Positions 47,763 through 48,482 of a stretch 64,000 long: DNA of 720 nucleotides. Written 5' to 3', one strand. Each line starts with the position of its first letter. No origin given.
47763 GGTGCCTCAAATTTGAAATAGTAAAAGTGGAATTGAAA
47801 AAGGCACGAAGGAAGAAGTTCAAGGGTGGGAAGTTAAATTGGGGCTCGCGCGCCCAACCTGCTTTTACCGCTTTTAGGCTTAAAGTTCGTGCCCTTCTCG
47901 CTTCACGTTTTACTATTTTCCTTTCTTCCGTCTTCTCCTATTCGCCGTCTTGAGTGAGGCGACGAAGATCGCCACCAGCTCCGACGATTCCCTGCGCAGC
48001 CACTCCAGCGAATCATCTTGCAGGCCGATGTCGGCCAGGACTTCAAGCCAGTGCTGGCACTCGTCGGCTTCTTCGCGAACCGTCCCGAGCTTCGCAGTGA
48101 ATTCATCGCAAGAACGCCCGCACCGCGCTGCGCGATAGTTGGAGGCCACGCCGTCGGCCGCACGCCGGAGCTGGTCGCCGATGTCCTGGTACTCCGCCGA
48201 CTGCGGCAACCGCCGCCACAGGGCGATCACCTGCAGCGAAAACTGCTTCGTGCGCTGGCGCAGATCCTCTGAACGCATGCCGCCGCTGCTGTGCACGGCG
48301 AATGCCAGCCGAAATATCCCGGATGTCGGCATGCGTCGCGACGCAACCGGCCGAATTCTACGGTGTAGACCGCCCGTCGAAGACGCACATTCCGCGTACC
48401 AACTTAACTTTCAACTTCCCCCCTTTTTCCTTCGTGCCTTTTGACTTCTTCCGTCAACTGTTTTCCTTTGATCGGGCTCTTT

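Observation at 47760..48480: AT-rich, repeat-bounded four-helix-bundle (23S rRNA IVS-protein family) cassette inside the pst operon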

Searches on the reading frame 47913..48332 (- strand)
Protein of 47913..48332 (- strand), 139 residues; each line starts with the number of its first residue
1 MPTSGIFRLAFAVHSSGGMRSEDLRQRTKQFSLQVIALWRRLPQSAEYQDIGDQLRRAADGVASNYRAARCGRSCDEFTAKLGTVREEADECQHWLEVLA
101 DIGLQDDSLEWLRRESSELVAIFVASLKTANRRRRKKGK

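Call 5: search_protein_families(library=pfam, proteins=[window:47913-48332:-], max_evalue=0.01)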
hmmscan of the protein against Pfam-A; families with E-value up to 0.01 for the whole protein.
window:47913-48332:- (139 aa): 1 family
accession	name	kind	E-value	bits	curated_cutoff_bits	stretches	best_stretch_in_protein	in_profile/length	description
PF05635.17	23S_rRNA_IVP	-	1.9e-12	47.7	33.8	1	24-121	5-102/106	23S rRNA-intervening sequence protein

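Call 10: find_homologous_proteins(query=window:47916-48278:-)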
Query seq(121 aa) (121 aa): 69 proteins with E <= 0.001 among 78 candidates.
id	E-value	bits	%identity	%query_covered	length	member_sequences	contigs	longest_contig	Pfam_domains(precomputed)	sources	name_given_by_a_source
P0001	2.5e-72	258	100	100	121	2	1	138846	PF05635.18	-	-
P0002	1.3e-51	191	78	98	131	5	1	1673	PF05635.18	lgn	-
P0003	1.1e-50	188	76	98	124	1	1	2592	PF05635.18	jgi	jgi:four helix bundle protein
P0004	3.3e-50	187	78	96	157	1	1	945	PF05635.18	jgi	jgi:four helix bundle protein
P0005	8.4e-50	185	77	95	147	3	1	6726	PF05635.18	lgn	-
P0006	8.4e-48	179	73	98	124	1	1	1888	PF05635.18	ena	-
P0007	1.2e-43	166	67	98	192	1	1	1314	PF05635.18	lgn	-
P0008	8.9e-43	163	65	93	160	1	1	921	PF05635.18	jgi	jgi:four helix bundle protein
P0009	7.2e-42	160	68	98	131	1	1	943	PF05635.18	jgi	jgi:four helix bundle protein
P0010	1.1e-39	153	82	73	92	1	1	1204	PF05635.18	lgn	-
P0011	4.5e-38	148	64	98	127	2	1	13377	PF05635.18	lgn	-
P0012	7.3e-36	140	62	97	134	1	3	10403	PF05635.18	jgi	jgi:four helix bundle protein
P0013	2.0e-35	139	69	82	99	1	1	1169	PF05635.18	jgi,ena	jgi:four helix bundle protein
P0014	2.1e-33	133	61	93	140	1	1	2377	PF05635.18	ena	-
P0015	2.5e-33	132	56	98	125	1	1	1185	PF05635.18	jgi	-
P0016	5.9e-33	131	58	98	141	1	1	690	PF05635.18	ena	-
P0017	8.6e-32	127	59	96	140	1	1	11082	PF05635.18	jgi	jgi:four helix bundle protein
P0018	9.2e-32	127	59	95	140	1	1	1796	PF05635.18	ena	-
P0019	2.2e-26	110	54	97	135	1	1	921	PF05635.18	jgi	jgi:four helix bundle protein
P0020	1.4e-24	104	53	89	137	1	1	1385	PF05635.18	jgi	jgi:four helix bundle protein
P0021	2.6e-24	103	53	88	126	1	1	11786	PF05635.18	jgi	jgi:four helix bundle protein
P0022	9.9e-24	101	51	89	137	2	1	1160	PF05635.18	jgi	jgi:four helix bundle protein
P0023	2.3e-23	100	54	89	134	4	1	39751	PF05635.18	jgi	jgi:four helix bundle protein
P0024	4.4e-23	99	50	98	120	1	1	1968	PF05635.18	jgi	jgi:four helix bundle protein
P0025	6.8e-23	99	52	94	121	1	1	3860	PF05635.18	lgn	-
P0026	9.4e-23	98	51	89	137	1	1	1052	PF05635.18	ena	-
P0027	1.1e-22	98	52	93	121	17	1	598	PF05635.18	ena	-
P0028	1.4e-22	98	51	89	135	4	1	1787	PF05635.18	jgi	jgi:four helix bundle protein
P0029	1.4e-22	98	52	89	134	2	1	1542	PF05635.18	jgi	jgi:four helix bundle protein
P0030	5.2e-22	96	53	93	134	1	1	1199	PF05635.18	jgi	jgi:four helix bundle protein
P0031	5.7e-22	96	50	93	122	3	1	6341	PF05635.18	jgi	jgi:four helix bundle protein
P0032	7.1e-22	95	53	95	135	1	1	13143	PF05635.18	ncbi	-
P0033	7.4e-22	95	50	93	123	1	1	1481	PF05635.18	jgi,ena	-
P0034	2.4e-21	94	51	92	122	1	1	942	PF05635.18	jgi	jgi:four helix bundle protein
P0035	2.6e-21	94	51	94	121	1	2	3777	PF05635.18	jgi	jgi:four helix bundle protein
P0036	3.4e-21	93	50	89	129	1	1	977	PF05635.18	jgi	jgi:four helix bundle protein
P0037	4.0e-21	93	50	94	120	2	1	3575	PF05635.18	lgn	-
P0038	2.2e-20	91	50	94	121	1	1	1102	PF05635.18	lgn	-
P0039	4.5e-20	90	50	94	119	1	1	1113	PF05635.18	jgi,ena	-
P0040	5.6e-20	89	48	96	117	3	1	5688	PF05635.18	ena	-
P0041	1.3e-19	88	62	69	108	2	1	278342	PF05635.18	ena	-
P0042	2.5e-19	87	48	93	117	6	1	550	PF05635.18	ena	-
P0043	2.5e-19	87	64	66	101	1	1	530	PF05635.18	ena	-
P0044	3.0e-19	87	48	92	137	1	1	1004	PF05635.18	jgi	jgi:four helix bundle protein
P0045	3.1e-19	87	50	89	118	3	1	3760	PF05635.18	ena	-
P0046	3.8e-19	87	49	93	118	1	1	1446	PF05635.18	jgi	jgi:four helix bundle protein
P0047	8.3e-19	86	47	98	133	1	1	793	PF05635.18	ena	-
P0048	8.7e-19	85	44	98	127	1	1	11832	PF05635.18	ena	-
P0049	1.5e-18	85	46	94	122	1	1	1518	PF05635.18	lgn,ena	-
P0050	1.7e-18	85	49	92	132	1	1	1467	PF05635.18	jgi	jgi:four helix bundle protein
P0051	6.0e-17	80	47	95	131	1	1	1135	PF05635.18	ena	-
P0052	7.4e-17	79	53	74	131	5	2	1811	PF05635.18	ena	-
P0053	7.5e-17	79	47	93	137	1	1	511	PF05635.18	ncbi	-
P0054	7.6e-17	79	46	95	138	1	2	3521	PF05635.18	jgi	jgi:four helix bundle protein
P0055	9.1e-17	79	46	92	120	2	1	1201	PF05635.18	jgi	jgi:four helix bundle protein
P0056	3.3e-16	77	50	88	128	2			PF05635.18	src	-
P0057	6.9e-16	76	47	93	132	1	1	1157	PF05635.18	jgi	-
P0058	8.5e-16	76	45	98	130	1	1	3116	PF05635.18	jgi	jgi:four helix bundle protein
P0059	1.2e-15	75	47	93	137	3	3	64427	PF05635.18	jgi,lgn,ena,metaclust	metaclust:\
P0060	1.2e-15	75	45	90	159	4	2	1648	PF05635.18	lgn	-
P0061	4.0e-15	74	46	93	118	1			PF05635.18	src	-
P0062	4.2e-14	70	45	93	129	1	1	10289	PF05635.18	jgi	jgi:four helix bundle protein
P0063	5.6e-14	70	44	98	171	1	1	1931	PF05635.18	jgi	jgi:four helix bundle protein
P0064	6.5e-14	70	54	67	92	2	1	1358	PF05635.18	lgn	-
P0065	8.2e-14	69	43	94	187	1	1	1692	PF05635.18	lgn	-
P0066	3.7e-13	67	44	88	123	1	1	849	PF05635.18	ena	-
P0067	3.8e-13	67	44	85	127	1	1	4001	PF05635.18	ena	-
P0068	1.1e-12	66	44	86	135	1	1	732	PF05635.18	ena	-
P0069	1.0e-11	63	42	92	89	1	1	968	PF05635.18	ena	-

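Call 12: find_encoding_contigs(protein=P0001, flank=3000, max_places=5)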
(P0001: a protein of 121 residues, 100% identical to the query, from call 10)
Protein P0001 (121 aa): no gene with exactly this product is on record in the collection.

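Call 13: find_encoding_contigs(protein=P0005, flank=5000, max_places=5)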
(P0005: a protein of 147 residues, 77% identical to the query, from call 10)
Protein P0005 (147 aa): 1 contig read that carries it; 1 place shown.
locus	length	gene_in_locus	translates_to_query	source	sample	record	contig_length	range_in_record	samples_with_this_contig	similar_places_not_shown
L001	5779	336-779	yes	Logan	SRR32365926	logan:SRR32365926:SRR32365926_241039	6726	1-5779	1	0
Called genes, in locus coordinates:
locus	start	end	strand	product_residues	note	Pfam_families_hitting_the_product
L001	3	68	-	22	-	?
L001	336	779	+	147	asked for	PF05635:23S_rRNA_IVP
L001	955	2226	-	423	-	PF00483:NTP_transferase, PF12804:NTP_transf_3 (weak), PF25247:LbH_GLGC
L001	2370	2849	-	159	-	-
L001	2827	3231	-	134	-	-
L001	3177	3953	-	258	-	-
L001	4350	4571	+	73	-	-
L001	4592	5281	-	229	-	PF00072:Response_reg, PF00486:Trans_reg_C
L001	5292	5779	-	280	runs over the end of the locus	PF00528:BPD_transp_1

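Call 14: find_encoding_contigs(protein=P0003, flank=5000, max_places=5)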
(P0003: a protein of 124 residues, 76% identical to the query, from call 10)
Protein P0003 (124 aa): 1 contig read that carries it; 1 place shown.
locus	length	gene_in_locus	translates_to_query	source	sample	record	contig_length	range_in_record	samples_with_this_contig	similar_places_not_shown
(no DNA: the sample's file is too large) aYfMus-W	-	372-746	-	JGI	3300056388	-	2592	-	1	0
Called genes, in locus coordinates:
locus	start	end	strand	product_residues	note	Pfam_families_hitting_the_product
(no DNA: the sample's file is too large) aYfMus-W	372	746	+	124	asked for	PF05635:23S_rRNA_IVP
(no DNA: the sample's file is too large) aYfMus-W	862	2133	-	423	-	PF00483:NTP_transferase, PF12804:NTP_transf_3, PF25247:LbH_GLGC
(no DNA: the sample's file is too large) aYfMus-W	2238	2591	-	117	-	?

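Call 18: find_encoding_contigs(protein=P0011, flank=4000, max_places=4)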
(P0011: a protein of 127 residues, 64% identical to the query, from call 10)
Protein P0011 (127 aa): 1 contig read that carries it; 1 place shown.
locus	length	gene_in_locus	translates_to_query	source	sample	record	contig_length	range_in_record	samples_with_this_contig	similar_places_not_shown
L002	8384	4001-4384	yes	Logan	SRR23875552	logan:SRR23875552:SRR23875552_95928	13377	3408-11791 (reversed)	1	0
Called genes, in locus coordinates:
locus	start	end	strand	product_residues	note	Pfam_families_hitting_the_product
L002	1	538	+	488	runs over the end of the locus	PF13372:Alginate_exp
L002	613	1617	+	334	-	PF22113:Mtrc-MtrF_II-IV_dom (faint), PF14537:Cytochrom_c3_2 (faint), PF22678:Cytochrom_c_NrfB-like, PF09699:Paired_CXXCH_1 (weak), PF14522:Cytochrome_C7 (weak), PF09699:Paired_CXXCH_1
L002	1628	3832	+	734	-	PF11854:MtrB_PioB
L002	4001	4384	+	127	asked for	PF05635:23S_rRNA_IVP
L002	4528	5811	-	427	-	PF00375:SDF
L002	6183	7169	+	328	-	PF14522:Cytochrome_C7 (faint), PF14537:Cytochrom_c3_2 (faint), PF22113:Mtrc-MtrF_II-IV_dom (faint), PF22678:Cytochrom_c_NrfB-like (weak), PF09699:Paired_CXXCH_1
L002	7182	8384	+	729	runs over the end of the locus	PF11854:MtrB_PioB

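Call 19: find_encoding_contigs(protein=P0012, flank=4000, max_places=4)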
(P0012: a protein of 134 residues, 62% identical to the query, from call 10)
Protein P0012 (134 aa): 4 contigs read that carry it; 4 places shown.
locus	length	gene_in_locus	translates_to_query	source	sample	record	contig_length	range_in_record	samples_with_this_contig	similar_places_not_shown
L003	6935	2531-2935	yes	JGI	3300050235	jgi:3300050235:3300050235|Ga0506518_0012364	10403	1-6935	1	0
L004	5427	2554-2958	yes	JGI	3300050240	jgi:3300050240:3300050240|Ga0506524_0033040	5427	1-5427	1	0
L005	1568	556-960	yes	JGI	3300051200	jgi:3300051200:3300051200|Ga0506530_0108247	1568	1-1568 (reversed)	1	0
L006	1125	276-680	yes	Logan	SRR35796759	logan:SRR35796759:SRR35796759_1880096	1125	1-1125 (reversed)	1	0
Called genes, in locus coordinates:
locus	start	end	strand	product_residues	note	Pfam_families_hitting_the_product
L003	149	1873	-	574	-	PF13517:FG-GAP_3, PF01839:FG-GAP (weak), PF13517:FG-GAP_3, PF07593:UnbV_ASPIC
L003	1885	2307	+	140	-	PF00583:Acetyltransf_1, PF13673:Acetyltransf_10, PF13508:Acetyltransf_7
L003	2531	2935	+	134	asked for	PF05635:23S_rRNA_IVP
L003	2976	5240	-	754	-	PF13517:FG-GAP_3, PF01839:FG-GAP (weak), PF13517:FG-GAP_3, PF07593:UnbV_ASPIC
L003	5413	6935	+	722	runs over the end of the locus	-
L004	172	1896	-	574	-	PF13517:FG-GAP_3, PF01839:FG-GAP (weak), PF13517:FG-GAP_3, PF07593:UnbV_ASPIC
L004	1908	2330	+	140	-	PF00583:Acetyltransf_1, PF13673:Acetyltransf_10, PF13508:Acetyltransf_7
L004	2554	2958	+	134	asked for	PF05635:23S_rRNA_IVP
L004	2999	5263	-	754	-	PF13517:FG-GAP_3, PF01839:FG-GAP (weak), PF13517:FG-GAP_3, PF07593:UnbV_ASPIC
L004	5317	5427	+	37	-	?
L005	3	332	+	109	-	?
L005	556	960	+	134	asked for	PF05635:23S_rRNA_IVP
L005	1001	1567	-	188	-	?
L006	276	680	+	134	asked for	PF05635:23S_rRNA_IVP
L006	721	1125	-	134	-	?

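Call 20: find_encoding_contigs(protein=P0032, flank=4000, max_places=4)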
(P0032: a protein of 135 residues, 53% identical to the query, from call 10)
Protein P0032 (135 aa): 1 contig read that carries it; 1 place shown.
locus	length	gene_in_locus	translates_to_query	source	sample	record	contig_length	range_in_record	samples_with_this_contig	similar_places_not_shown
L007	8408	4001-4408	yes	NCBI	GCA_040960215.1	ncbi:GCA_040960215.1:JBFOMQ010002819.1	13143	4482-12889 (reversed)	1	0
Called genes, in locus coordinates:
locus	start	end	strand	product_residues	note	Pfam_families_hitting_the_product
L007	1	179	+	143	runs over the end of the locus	?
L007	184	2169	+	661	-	PF13432:TPR_16 (weak), PF14559:TPR_19 (weak), PF13432:TPR_16, PF13424:TPR_12 (weak), PF13432:TPR_16, PF14559:TPR_19, PF00515:TPR_1 (weak), PF07719:TPR_2 (weak), +13 more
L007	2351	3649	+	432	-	-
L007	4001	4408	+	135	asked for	PF05635:23S_rRNA_IVP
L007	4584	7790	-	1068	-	PF13620:CarboxypepD_reg, PF13715:CarbopepD_reg_2, PF25183:OMP_b-brl_4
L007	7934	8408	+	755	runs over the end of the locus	PF13231:PMT_2 (weak), PF13424:TPR_12 (faint), PF13428:TPR_14 (faint), PF07719:TPR_2 (faint), PF13432:TPR_16 (weak), PF14559:TPR_19 (weak), PF13432:TPR_16 (weak), PF23914:TPR_CcmH_CycH, +4 more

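Call 35: find_related_loci(query=A1, collection=genome_contigs, flank=3000)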
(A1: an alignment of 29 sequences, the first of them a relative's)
Query A1 (121 aa) in genome_contigs; peptide patterns used: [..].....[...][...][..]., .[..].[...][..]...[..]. (x = any residue, [..] = any of these).
600 stretches matched a pattern (row limit reached: there are more); 568 encode a relative of the query (tblastn E <= 1e-3); the best 80 are kept; 80 distinct loci.
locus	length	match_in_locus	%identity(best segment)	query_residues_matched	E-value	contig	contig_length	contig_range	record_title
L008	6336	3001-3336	54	2-112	6e-31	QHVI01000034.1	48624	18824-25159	MAG: Candidatus Angelobacter sp. Gp1-AA117 isolate gp1 AA117 14_0903_12_40cm_200_scaffold_63_curated, whole genome shotg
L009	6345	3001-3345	50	2-115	4e-31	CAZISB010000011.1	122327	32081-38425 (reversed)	MAG TPA_asm: uncultured Acidobacteriaceae bacterium isolate SRP272529_co2_232 genome assembly, contig: NODE_132_length_1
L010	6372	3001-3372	52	1-121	9e-31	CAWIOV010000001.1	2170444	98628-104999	MAG: uncultured Chloroflexia bacterium isolate MFD01689.bin.1.12 genome assembly, contig: contig_11975, whole genome sho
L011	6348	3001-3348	50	2-116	3e-30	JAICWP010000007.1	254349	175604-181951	MAG: Acidobacteriales bacterium isolate LS_FP_2_bin.54 k141_4649147_length_254349_cov_25.1971, whole genome shotgun sequ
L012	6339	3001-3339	50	1-112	6e-30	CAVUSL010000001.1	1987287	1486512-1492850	MAG: uncultured Acidobacteriota bacterium isolate MFD06085.bin.1.176 genome assembly, contig: contig_10131, whole genome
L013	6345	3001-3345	51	1-114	8e-30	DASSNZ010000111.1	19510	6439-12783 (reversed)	MAG TPA_asm: Verrucomicrobiia bacterium isolate SMAG_U1239 k141_1282038, whole genome shotgun sequence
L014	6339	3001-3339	51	5-116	5e-30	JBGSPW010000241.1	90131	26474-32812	MAG: Thermoflexales bacterium isolate JTS-AC314 k141_4067087, whole genome shotgun sequence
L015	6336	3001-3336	52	3-113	3e-30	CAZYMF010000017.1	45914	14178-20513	MAG TPA_asm: uncultured Candidatus Binatia bacterium isolate SRP214966_co3_99 genome assembly, contig: NODE_640_length_4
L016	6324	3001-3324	53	9-115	9e-30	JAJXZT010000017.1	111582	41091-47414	MAG: Acidobacteria bacterium isolate BP7.bin70 NODE_175_length_111582_cov_5.086331, whole genome shotgun sequence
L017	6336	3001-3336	52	2-112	1e-29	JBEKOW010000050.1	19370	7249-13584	MAG: Terriglobales bacterium isolate SPRUCE 44 SPRUCE_44_50, whole genome shotgun sequence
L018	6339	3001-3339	50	1-112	3e-29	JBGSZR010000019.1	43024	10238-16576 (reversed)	MAG: Gemmataceae bacterium isolate JTS-AC51 k141_660650, whole genome shotgun sequence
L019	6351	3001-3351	48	1-116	3e-29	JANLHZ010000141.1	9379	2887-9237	MAG: Planctomycetota bacterium isolate S40-2 k99_260037, whole genome shotgun sequence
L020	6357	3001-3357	46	1-118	2e-29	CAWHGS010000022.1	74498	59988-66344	MAG: uncultured delta proteobacterium isolate MFD00709.bin.2.5 genome assembly, contig: contig_15966, whole genome shotg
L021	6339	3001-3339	51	1-112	3e-29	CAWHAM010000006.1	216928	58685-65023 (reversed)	MAG: uncultured Chloroflexia bacterium isolate MFD04408.bin.1.215 genome assembly, contig: contig_33559, whole genome sh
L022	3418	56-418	46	1-118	2e-29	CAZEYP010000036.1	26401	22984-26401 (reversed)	MAG TPA_asm: uncultured Nitrospirota bacterium isolate binchicken_co172_141 genome assembly, contig: NODE_1309_length_26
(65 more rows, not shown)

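Call 41: search_solved_structures(query=A1, max_evalue=0.01)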
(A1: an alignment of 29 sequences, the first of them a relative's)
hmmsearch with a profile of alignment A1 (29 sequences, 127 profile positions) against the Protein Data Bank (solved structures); distinct sequences matched with E-value up to 0.01: 1.
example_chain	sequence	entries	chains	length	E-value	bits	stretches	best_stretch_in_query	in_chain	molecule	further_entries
2rld_A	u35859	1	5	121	1e-19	74.1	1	1-115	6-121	Uncharacterized protein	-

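Call 51: find_encoding_contigs(protein=P0006, flank=3000, max_places=3)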
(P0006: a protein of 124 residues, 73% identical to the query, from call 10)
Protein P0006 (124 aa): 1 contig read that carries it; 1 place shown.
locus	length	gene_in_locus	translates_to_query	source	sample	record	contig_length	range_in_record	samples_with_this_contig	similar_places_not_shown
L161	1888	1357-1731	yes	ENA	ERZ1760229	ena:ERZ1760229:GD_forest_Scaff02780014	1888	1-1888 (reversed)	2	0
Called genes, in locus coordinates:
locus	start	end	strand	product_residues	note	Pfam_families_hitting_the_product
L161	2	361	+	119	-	?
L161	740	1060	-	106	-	-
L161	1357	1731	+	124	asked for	PF05635:23S_rRNA_IVP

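Call 52: find_encoding_contigs(protein=P0002, flank=3000, max_places=5)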
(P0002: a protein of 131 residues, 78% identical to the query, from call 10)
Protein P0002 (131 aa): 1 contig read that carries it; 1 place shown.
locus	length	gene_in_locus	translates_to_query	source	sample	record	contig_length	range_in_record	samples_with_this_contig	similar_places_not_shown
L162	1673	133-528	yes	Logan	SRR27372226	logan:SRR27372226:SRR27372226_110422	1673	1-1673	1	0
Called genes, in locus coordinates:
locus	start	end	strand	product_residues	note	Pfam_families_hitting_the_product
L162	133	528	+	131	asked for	PF05635:23S_rRNA_IVP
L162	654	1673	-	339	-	?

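Call 58: search_protein_families(library=ncbifam, proteins=[P0001], max_evalue=0.01)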
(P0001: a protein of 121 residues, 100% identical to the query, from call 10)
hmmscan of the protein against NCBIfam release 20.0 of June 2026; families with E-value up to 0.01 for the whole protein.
P0001 (121 aa): 1 family
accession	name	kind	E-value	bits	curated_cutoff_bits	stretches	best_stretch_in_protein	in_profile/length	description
TIGR02436.1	TIGR02436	subfamily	1.2e-20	73.7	24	1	7-112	2-108/109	four helix bundle protein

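Call 59: search_protein_families(library=padloc, proteins=[P0001], max_evalue=0.01)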
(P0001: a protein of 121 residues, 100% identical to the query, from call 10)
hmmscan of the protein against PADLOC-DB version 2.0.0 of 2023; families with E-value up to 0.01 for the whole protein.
P0001 (121 aa): 0 families

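Call 80: predict_structure(alignment_id=A1)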
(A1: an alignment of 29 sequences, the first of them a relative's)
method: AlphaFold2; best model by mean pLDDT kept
length: 121 residues; sequences in the alignment: 29
mean_pLDDT: 94.2   pTM: 0.85
mean pLDDT of the five models: 94.2, 94.1, 93.9, 93.1, 92.6
residues with pLDDT >= 90: 107; 70-90: 12; 50-70: 2; < 50: 0
segments of 3 or more residues with pLDDT < 50: none
pLDDT, mean of each block of 10 residues (from residue 1): 85 98 97 98 97 90 96 98 96 97 96 85 62
secondary structure, 60 per line:
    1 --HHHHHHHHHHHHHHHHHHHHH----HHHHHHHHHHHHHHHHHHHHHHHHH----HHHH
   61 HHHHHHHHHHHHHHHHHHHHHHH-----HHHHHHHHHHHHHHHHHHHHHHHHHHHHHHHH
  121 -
elements in order: H3-23 H28-52 H57-83 H89-120

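Call 82: search_protein_representatives(alignment_id=A1)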
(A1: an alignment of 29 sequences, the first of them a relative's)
Query: 29 sequences, 127 profile positions. Proteins with E-value up to 0.001 (for the whole library): 14383; up to 1e-10: 6191; up to 1e-30: 393. The best 150 are listed.
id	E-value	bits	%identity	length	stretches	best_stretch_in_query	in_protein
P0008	1.1e-53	196.9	-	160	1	1-125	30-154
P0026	1.5e-49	183.5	-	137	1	2-123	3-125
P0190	5.5e-46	171.9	-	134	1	1-123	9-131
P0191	1.5e-45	170.6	-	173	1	3-125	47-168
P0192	4.4e-44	165.8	-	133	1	1-122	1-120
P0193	2.2e-43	163.5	-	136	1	2-123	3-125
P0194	6.8e-43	161.9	-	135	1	1-122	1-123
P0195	1.6e-42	160.7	-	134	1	1-120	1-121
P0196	2.7e-42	160.0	-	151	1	1-123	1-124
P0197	1.8e-41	157.4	-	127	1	3-122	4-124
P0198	2.3e-41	157.0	-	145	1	2-118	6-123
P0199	3.0e-41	156.6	-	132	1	1-121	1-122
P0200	3.3e-41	156.5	-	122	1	1-118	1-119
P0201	9.9e-41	154.9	-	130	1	1-121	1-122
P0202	1.7e-40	154.2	-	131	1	1-121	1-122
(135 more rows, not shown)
